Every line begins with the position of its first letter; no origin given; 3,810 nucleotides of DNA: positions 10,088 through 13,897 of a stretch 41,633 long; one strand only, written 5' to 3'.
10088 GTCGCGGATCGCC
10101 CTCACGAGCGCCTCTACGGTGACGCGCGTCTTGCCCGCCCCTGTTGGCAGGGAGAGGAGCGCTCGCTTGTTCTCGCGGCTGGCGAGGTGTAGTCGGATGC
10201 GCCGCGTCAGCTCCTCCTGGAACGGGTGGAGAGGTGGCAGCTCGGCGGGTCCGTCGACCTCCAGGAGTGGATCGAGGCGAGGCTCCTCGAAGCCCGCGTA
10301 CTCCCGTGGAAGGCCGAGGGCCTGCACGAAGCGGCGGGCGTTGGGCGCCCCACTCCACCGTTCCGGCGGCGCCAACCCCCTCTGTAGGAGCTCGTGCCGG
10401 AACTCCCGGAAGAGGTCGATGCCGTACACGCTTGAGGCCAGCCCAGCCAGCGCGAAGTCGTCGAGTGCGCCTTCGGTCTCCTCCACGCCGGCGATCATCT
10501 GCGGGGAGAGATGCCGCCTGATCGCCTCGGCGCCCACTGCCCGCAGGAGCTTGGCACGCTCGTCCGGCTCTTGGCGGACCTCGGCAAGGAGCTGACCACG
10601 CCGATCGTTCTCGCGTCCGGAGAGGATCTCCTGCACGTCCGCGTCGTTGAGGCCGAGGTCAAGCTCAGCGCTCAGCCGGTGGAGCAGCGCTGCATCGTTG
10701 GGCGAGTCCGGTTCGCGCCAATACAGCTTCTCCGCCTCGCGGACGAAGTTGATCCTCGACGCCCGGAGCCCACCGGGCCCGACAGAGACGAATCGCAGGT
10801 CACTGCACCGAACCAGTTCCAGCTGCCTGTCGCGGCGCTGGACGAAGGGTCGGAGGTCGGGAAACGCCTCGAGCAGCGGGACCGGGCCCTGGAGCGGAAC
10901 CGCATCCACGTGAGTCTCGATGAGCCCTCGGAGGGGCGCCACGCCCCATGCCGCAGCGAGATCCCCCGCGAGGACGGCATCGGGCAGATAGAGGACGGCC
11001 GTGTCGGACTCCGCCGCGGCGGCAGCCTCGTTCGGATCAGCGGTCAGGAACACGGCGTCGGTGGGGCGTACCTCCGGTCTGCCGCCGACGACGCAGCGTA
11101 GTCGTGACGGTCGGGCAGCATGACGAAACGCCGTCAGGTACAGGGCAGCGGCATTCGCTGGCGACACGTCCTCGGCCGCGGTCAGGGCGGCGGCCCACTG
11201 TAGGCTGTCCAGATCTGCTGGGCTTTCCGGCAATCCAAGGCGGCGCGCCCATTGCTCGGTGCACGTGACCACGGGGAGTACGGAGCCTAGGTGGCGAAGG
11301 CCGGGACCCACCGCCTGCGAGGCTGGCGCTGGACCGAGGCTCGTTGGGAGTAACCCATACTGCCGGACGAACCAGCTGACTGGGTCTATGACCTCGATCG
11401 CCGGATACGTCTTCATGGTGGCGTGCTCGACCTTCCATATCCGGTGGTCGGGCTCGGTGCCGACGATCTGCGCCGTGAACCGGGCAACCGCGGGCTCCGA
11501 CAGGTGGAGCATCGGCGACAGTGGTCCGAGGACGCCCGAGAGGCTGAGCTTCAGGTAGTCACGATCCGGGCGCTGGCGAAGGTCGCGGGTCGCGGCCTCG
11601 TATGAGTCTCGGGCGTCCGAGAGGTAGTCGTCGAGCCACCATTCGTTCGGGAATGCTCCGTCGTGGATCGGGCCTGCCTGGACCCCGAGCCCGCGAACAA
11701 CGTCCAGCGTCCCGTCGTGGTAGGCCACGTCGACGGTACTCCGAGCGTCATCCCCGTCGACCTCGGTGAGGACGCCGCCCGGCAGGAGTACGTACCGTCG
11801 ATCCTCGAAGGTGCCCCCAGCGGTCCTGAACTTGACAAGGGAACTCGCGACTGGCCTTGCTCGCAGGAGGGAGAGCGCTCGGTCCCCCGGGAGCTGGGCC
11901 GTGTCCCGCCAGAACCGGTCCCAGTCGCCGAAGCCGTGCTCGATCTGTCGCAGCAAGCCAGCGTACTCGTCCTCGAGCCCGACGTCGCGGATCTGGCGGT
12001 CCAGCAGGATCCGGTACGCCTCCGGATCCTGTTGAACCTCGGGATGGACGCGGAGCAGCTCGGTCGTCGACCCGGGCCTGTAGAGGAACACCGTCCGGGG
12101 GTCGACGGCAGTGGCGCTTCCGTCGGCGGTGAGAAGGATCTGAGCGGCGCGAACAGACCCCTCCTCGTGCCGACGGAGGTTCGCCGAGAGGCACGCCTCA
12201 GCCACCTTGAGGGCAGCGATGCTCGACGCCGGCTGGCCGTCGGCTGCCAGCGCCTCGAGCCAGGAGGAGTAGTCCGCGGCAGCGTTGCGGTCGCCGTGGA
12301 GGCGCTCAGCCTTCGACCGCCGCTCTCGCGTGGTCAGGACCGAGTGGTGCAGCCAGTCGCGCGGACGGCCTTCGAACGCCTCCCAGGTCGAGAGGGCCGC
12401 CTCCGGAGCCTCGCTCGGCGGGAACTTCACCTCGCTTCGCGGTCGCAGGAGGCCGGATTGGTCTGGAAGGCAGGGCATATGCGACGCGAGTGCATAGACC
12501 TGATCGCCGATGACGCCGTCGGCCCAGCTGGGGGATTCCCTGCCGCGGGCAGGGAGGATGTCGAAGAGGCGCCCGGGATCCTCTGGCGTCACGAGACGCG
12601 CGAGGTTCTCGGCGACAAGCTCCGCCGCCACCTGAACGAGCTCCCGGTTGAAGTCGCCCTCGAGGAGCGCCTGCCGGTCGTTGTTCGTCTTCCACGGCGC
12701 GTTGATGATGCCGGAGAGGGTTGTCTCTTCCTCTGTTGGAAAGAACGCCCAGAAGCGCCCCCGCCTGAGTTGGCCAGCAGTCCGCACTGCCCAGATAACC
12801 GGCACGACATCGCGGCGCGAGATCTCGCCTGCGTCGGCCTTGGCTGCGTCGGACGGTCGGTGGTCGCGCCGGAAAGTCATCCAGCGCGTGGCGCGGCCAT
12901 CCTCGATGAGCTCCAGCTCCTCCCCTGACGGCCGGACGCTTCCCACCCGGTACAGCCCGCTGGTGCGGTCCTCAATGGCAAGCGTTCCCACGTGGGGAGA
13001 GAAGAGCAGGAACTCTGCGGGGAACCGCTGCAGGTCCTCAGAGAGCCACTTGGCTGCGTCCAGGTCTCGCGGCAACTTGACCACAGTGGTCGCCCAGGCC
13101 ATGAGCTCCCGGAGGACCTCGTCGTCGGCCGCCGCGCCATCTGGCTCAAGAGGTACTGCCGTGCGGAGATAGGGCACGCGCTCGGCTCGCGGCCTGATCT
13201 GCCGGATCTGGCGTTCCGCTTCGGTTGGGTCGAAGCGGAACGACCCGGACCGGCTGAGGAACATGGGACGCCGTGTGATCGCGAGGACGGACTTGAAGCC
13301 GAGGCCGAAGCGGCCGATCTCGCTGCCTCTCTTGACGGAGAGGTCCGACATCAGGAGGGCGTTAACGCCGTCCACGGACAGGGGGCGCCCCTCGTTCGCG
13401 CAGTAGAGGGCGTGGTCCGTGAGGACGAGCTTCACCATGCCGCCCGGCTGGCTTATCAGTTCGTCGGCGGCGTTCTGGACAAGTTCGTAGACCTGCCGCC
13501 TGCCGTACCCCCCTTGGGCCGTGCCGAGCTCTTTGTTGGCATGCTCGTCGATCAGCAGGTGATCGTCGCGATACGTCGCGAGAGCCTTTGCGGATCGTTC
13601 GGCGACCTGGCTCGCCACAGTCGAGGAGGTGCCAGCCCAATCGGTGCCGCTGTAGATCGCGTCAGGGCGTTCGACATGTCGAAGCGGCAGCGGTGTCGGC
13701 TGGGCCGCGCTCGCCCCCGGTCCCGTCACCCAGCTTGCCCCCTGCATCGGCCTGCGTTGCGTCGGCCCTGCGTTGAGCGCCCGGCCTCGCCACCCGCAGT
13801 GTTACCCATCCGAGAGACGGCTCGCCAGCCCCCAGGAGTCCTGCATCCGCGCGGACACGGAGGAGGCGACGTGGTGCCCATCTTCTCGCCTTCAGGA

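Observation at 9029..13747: Giant sacsin/MORC-type GHKL ATPase fused to a Res-III SF2 helicase, with about 800 unassigned central residues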

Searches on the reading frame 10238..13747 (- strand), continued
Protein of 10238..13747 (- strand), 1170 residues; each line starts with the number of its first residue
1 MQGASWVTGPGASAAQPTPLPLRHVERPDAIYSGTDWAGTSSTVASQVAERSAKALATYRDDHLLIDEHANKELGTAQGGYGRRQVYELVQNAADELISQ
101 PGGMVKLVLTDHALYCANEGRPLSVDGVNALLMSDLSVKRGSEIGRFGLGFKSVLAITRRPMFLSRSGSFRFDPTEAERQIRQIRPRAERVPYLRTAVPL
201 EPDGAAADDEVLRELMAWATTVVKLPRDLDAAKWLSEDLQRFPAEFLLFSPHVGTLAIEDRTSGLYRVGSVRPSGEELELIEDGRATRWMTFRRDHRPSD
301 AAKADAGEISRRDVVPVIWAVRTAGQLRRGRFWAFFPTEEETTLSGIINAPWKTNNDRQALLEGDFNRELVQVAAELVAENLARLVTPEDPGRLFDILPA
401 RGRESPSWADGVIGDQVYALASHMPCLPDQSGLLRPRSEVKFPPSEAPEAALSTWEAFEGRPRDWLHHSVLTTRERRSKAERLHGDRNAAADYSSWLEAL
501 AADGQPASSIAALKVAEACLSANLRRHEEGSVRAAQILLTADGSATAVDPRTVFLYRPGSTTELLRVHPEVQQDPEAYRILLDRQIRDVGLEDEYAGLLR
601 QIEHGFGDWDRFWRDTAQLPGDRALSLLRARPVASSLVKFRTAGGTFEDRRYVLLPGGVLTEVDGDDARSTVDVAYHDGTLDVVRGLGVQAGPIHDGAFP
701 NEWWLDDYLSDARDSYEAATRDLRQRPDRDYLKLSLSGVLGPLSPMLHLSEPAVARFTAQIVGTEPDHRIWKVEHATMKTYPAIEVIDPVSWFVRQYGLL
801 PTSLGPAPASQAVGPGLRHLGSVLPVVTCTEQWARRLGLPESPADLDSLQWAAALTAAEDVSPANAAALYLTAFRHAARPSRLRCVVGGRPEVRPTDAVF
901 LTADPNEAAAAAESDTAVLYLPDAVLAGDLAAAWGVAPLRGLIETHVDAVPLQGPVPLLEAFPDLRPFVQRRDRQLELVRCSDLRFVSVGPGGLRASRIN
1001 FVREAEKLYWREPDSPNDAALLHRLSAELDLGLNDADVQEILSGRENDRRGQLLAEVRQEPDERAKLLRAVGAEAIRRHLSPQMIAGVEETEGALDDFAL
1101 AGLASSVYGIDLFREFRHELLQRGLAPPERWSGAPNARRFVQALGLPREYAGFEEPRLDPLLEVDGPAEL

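Call 51: search_protein_families(library=pfam, proteins=[L040:14722-17175:+, L040:4718-8104:-, L040:2385-4640:-, L023:5806-7737:+, L023:7721-9322:+, L023:2781-4862:-, L054:15729-18950:-, L054:7009-8808:+, L054:5246-6718:+, L054:3108-4955:+], max_evalue=0.0001)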
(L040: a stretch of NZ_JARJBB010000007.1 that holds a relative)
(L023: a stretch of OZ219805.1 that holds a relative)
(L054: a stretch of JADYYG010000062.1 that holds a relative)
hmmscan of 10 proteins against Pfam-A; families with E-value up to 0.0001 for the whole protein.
L040:14722-17175:+ (817 aa): 4 families
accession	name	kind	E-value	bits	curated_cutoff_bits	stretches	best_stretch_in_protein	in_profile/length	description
PF00580.27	UvrD-helicase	-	1.6e-20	74.4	23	1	358-598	10-254/271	UvrD/REP helicase N-terminal domain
PF13361.12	UvrD_C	-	5.6e-17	62.6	25.6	1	728-798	286-348/350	UvrD-like helicase C-terminal domain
PF13245.12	AAA_19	-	1.8e-11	44.8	25.1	1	357-598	7-132/134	AAA domain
PF13538.12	UvrD_C_2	-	2e-06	28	27.4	0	729-749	2-22/52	UvrD-like helicase C-terminal domain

L040:4718-8104:- (1128 aa): 5 families
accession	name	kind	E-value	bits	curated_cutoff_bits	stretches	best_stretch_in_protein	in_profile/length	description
PF13476.12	AAA_23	-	6.4e-17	63.3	27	1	132-311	2-165/201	AAA domain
PF13558.12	SbcC_Walker_B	-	2.8e-10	40.8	27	1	1022-1083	26-89/90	SbcC/RAD50-like, Walker B motif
PF13514.12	AAA_27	-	1.4e-08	35.1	22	1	127-185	1-57/206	AAA domain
PF02463.25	SMC_N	-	1.3e-05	25.1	40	0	679-1105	135-205/220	RecF/RecN/SMC N terminal domain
PF13555.12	AAA_29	-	1.5e-05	25.1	27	1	130-182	2-50/61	P-loop containing region of AAA domain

L040:2385-4640:- (751 aa): 4 families
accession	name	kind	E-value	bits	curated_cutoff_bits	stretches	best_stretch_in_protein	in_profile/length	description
PF03457.19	HA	-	3.5e-45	152.6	28.4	3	481-543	2-63/64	Helicase associated domain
PF04851.21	ResIII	-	2.9e-20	73.3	22.5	1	5-186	2-163/164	Type III restriction enzyme, res subunit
PF00270.35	DEAD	-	3.1e-13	50.2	26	1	8-186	1-161/167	DEAD/DEAH box helicase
PF00271.37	Helicase_C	-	8.9e-11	42.5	23.5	1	273-385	11-108/110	Helicase conserved C-terminal domain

L023:5806-7737:+ (643 aa): 1 family
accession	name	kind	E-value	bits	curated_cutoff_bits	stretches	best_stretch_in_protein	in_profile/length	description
PF13289.12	SIR2_2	-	1.3e-20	74.4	24.5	1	109-230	3-124/141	SIR2-like domain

L023:7721-9322:+ (533 aa): 1 family
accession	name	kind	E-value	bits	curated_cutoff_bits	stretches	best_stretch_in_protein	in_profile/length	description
PF13212.11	DUF4020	-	2.9e-11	43.9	22.7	1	371-459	14-106/182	Domain of unknown function (DUF4020)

L023:2781-4862:- (693 aa): 4 families
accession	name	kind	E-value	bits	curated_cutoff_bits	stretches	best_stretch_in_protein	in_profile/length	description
PF00270.35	DEAD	-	2.5e-21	76.6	26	1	35-205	2-165/167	DEAD/DEAH box helicase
PF00271.37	Helicase_C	-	1.6e-15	57.7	23.5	1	246-345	8-108/110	Helicase conserved C-terminal domain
PF04851.21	ResIII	-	9.1e-11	42.4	22.5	1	31-200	2-163/164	Type III restriction enzyme, res subunit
PF00156.33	Pribosyltran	-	4.2e-06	26.6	26.3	1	601-683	43-118/158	Phosphoribosyl transferase domain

L054:15729-18950:- (1073 aa): 0 families

L054:7009-8808:+ (599 aa): 4 families
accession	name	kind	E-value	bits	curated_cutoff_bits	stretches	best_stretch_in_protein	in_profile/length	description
PF02836.23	Glyco_hydro_2_C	-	1.8e-72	244.5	21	1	276-589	1-297/302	Glycosyl hydrolases family 2, TIM barrel domain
PF02837.24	Glyco_hydro_2_N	-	4.9e-30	105.1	28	1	13-180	2-169/169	Glycosyl hydrolases family 2, sugar binding domain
PF00703.27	Glyco_hydro_2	-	4.5e-07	31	23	1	182-274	1-109/109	Glycosyl hydrolases family 2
PF22666.2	Glyco_hydro_2_N2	-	1e-05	26.1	27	1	67-138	50-121/167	Glycosyl hydrolase 2 galactose-binding domain-like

L054:5246-6718:+ (490 aa): 2 families
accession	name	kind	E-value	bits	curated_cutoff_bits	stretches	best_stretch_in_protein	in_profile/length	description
PF00069.31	Pkinase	-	2.8e-36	125.7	31.7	1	13-249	2-259/263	Protein kinase domain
PF07714.23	PK_Tyr_Ser-Thr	-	1.2e-22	81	23.1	1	14-249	3-256/258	Protein tyrosine and serine/threonine kinase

L054:3108-4955:+ (615 aa): 3 families
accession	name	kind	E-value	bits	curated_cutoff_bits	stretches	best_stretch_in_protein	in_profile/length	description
PF00561.26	Abhydrolase_1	-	7.9e-22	78.5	25.8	1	383-490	2-114/245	alpha/beta hydrolase fold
PF12697.13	Abhydrolase_6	-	1.2e-16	62.5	26.3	1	384-604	1-216/217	Alpha/beta hydrolase family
PF12146.15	Hydrolase_4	-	1.6e-11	44.4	27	1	384-597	7-237/239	Serine aminopeptidase, S33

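Call 52: predict_structure(alignment_id=A1)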
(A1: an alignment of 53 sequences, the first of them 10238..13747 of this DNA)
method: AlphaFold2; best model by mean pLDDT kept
length: 1170 residues; sequences in the alignment: 53
mean_pLDDT: 87.3   pTM: 0.55
mean pLDDT of the five models: 87.3, 87.0, 85.8, 85.5, 85.2
residues with pLDDT >= 90: 682; 70-90: 401; 50-70: 42; < 50: 45
segments of 3 or more residues with pLDDT < 50: 1-21, 136-146, 1155-1163
pLDDT, mean of each block of 10 residues (from residue 1): 37 39 76 92 94 94 92 76 78 87 92 94 88 58 47 84 95 95 94 93 93 95 90 88 93 93 93 93 93 94 79 88 91 89 95 80 95 97 93 94 86 95 95 95 93 94 95 93 87 96 95 96 90 96 92 84 86 96 90 86 87 92 90 90 93 92 79 93 92 89 90 91 87 88 93 94 90 90 93 95 93 93 94 93 91 92 91 91 90 92 82 86 87 86 71 86 85 86 79 69 87 78 87 84 76 85 91 89 85 87 89 91 87 86 88 54 45
secondary structure, 60 per line:
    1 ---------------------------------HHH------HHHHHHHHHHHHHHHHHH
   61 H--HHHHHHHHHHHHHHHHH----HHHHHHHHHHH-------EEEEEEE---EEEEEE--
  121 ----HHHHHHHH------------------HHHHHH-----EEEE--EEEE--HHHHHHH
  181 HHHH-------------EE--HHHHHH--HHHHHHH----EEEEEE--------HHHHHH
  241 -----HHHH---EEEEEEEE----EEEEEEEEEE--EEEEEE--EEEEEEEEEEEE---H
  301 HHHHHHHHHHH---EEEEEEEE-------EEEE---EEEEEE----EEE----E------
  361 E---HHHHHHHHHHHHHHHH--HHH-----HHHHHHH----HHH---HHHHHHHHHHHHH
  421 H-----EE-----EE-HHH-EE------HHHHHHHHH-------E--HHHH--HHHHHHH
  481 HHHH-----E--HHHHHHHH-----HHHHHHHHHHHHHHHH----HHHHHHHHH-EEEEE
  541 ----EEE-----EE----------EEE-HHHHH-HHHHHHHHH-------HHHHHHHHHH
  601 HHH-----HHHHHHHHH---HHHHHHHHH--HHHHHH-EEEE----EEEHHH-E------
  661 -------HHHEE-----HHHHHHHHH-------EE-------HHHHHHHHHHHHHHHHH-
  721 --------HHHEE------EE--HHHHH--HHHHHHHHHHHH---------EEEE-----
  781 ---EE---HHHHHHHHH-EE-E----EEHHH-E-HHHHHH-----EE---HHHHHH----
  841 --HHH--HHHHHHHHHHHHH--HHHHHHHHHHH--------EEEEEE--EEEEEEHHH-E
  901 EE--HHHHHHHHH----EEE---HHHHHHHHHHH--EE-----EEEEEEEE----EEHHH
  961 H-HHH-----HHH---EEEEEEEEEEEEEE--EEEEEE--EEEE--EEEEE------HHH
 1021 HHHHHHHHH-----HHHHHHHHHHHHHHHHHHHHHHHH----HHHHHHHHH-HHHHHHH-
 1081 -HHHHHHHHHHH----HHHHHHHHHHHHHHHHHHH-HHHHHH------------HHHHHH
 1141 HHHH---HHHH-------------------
elements in order (helices of 4 or more, strands of 3 or more residues): H43-61 H64-80 H85-95 E103-109 E113-118 H125-132 H151-156 E162-165 E168-171 H174-184 H202-207 H210-216 E221-226 H235-240 H246-249 E253-260 E265-274 E277-282 E285-296 H300-311 E315-322 E330-333 E337-342 E347-349 H365-380 H391-397 H408-421 H449-457 H468-471 H474-484 H493-500 H506-521 H526-534 E536-540 E545-547 E565-567 H569-573 H575-583 H591-603 H609-617 H621-629 H632-637 E639-642 E647-649 H678-686 H703-719 H744-748 H751-762 E772-775 H789-797 H815-820 H831-836 H848-860 H863-873 E882-887 E890-895 E900-902 H905-913 E918-920 H924-934 E944-951 H958-961 E977-990 E993-998 E1001-1004 E1007-1011 H1018-1029 H1035-1058 H1063-1071 H1073-1079 H1082-1092 H1097-1115 H1117-1122 H1135-1144 H1148-1151

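Call 54: fold_search(model_id=the predicted structure, library=pdb)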
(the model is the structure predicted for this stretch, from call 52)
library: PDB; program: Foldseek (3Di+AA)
matches with E <= 10: 263; with E <= 0.001: 17
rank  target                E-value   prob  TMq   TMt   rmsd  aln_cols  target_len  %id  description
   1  8eob_B                6.8e-05  1.00  0.20  0.32  15.2       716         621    9  Cryo-EM structure of human HSP90B in the closed state (released 2023-01-25)
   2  6xld_B                7.4e-05  1.00  0.16  0.27  10.4       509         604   10  Full-length Hsc82 in complex with Aha1 CTD in the presence of AMPPNP (released 2021-06-30)
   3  6xlg_A                9.3e-05  1.00  0.19  0.32  12.9       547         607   10  Full-length Hsc82 in complex with two Aha1 CTD in the presence of ATPgammaS (released 2021-06-30)
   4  8ffv_B                1.3e-04  1.00  0.17  0.28  11.9       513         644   11  Cryo-EM structure of the GR-Hsp90-FKBP52 complex (released 2023-11-01)
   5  5tvw_A                1.9e-04  1.00  0.19  0.32   9.9       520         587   11  Crystal structure of mitochondrial Hsp90 (TRAP1) with ATP in absence of Mg, hemi-hydrolyzed (released 2018-03-14)
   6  7kcl_A                1.9e-04  1.00  0.18  0.30  12.0       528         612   11  Full-length human mitochondrial Hsp90 (TRAP1) in complex with SdhB in the presence of AMP-PNP (released 2021-10-13)
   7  6xlf_A                2.1e-04  1.00  0.17  0.29  15.1       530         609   12  Full-length Hsc82 in complex with Aha1 in the presence of AMP-PNP (released 2021-06-30)
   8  6xlf_B                2.2e-04  1.00  0.18  0.31  14.6       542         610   12  Full-length Hsc82 in complex with Aha1 in the presence of AMP-PNP (released 2021-06-30)
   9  8ffv_A                2.9e-04  1.00  0.18  0.29  11.1       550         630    9  Cryo-EM structure of the GR-Hsp90-FKBP52 complex (released 2023-11-01)
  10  9kqn_A                3.5e-04  1.00  0.17  0.28   7.5       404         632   11  Hsp90-Cdc37-PINK1 complex (released 2025-10-15)
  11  8eob_A                4.0e-04  1.00  0.19  0.32  10.8       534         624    8  Cryo-EM structure of human HSP90B in the closed state (released 2023-01-25)
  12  8gft_A                4.6e-04  1.00  0.18  0.28  13.5       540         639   10  Hsp90 provides platform for CRaf dephosphorylation by PP5 (released 2023-05-03)
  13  7zr0_A                4.6e-04  1.00  0.16  0.26  13.6       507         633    9  CryoEM structure of HSP90-CDC37-BRAF(V600E) complex. (released 2022-12-14)
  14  2ioq_A                5.7e-04  0.98  0.12  0.22  18.4       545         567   10  Crystal Structure of full-length HTPG, the Escherichia coli HSP90 (released 2006-11-21)
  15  7zub_B                6.3e-04  1.00  0.18  0.29  10.6       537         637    9  Cryo-EM structure of the indirubin-bound Hsp90-XAP2-AHR complex (released 2022-11-23)
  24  5v46_B                2.0e-03  1.00  0.12  0.46   6.9       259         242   17  Crystal structure of the I113M, F270M, K291M, L308M mutant of SR1 domain of human sacsin (released 2017-05-24)
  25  5v46_A                2.1e-03  1.00  0.11  0.42   7.6       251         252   16  Crystal structure of the I113M, F270M, K291M, L308M mutant of SR1 domain of human sacsin (released 2017-05-24)
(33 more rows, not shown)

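Call 92: search_solved_structures(query=A1, max_evalue=1)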
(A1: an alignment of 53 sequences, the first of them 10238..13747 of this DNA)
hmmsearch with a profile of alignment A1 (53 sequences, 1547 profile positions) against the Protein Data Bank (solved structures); distinct sequences matched with E-value up to 1: 263 (the best 60 are shown).
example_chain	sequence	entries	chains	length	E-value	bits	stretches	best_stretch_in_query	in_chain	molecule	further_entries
6jde_B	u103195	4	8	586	4.5e-36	127.1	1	1150-1526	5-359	Putative DNA repair helicase RadD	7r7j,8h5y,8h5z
7clg_A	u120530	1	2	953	6.8e-15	56.9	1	1419-1512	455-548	Putative helicase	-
1wp9_A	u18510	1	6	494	1.3e-14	55.9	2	1168-1318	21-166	ATP-dependent RNA helicase, putative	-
8dpe_A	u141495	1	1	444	6.6e-11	43.7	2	1405-1488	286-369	ATP-dependent RNA helicase DDX42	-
8hk1_E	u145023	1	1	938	6.4e-10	40.4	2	1405-1488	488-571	ATP-dependent RNA helicase DDX42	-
7evn_E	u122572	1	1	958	6.8e-10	40.4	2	1405-1488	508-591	ATP-dependent RNA helicase DDX42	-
3h1t_A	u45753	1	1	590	8.2e-10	40.1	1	1279-1515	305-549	Type I site-specific restriction-modification system, R (Restriction) subunit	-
9b15_A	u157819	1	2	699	9.9e-10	39.8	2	1171-1317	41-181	ATP-dependent DNA helicase Hel308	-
5ivl_B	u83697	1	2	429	4.3e-09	37.7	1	1385-1508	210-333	DEAD-box ATP-dependent RNA helicase CshA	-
8i9t_Cb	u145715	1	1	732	7.5e-09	36.9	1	1410-1488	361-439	ATP-dependent RNA helicase DBP10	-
2p6r_A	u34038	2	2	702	9.9e-09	36.5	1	1171-1317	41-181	afUHEL308 HELICASE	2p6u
7v6c_A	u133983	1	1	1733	1.1e-08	36.4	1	1164-1323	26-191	Dicer-2, isoform A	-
6bu9_A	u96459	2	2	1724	1.1e-08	36.4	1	1164-1323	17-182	Dicer-2, isoform A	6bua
7v6b_A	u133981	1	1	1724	1.1e-08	36.4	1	1164-1323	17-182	Dicer-2, isoform A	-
7w0f_A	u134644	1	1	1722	1.1e-08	36.3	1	1164-1323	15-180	Dicer-2, isoform A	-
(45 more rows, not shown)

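Call 98: search_dna_similar(query=window:10238-13747:-, collection=phages, mode=protein, max_rows=10, max_evalue=0.00001)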
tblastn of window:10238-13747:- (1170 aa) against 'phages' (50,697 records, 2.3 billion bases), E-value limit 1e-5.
Records with a match: 1; places in all: 1; records where one place covers at least 80% of the query: 0.
Best place of each record, by identity: <60% 1.
By first word of the organism name: Bacteriophage 1.
By host as written in the record: - 1.
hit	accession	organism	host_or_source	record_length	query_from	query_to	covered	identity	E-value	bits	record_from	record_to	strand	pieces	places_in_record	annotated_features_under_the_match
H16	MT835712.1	Bacteriophage sp.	human fecal samples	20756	67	380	27%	27.6%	6e-8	63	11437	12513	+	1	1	record has no annotation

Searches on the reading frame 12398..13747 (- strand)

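Call 37: search_protein_families(library=pfam, proteins=[window:12398-13747:-], max_evalue=1)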
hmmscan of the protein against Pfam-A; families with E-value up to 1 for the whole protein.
window:12398-13747:- (450 aa): 1 family
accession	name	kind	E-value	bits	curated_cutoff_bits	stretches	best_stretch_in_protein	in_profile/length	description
PF25794.1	SACS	-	1.6e-05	25.3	32.8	1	141-177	96-132/247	Sacsin domain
